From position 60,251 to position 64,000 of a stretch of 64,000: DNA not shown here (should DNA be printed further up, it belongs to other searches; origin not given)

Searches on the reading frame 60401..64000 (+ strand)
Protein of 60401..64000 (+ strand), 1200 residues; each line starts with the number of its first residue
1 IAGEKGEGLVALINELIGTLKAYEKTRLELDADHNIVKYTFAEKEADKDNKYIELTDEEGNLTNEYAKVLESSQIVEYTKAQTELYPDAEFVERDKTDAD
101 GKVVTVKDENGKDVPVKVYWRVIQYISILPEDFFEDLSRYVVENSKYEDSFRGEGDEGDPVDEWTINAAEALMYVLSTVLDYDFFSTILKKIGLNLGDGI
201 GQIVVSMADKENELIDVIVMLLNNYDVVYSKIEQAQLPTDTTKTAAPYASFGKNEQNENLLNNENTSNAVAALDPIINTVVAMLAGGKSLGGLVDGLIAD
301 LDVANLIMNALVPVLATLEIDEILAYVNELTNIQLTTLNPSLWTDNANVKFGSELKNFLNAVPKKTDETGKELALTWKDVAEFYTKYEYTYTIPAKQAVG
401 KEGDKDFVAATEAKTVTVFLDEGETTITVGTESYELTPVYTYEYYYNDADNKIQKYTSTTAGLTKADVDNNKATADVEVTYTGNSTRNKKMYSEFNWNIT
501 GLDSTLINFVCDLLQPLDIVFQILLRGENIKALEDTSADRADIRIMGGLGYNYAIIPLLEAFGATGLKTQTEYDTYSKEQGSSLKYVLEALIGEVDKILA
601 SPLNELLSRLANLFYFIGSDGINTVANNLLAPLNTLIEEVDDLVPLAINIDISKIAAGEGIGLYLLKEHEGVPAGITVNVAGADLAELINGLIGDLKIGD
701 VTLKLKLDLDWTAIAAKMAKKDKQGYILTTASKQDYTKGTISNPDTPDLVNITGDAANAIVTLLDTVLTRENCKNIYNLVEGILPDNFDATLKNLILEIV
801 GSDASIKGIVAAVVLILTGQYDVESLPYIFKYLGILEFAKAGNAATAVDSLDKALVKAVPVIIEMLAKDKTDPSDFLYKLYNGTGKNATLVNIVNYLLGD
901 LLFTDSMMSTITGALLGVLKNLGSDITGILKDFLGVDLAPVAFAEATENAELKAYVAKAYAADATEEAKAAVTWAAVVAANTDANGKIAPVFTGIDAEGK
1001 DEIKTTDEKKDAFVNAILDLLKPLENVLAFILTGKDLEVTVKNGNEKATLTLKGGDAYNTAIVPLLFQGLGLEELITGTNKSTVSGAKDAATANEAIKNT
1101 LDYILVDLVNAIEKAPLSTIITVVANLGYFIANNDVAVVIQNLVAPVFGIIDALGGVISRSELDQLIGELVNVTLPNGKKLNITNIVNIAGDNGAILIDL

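Call 28: find_homologous_proteins(query=window:60401-64000:+, max_evalue=0.00001)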
Query window:60401-64000:+ (1200 aa): 4 proteins with E <= 0.00001 among 8000 candidates.
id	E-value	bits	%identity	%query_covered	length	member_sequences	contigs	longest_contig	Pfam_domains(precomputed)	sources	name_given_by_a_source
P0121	2.8e-126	441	30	86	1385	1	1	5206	-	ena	-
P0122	4.0e-24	103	27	53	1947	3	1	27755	-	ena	-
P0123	1.5e-19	88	24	58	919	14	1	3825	-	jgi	jgi:hypothetical protein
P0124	9.2e-14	68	24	50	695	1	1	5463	-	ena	-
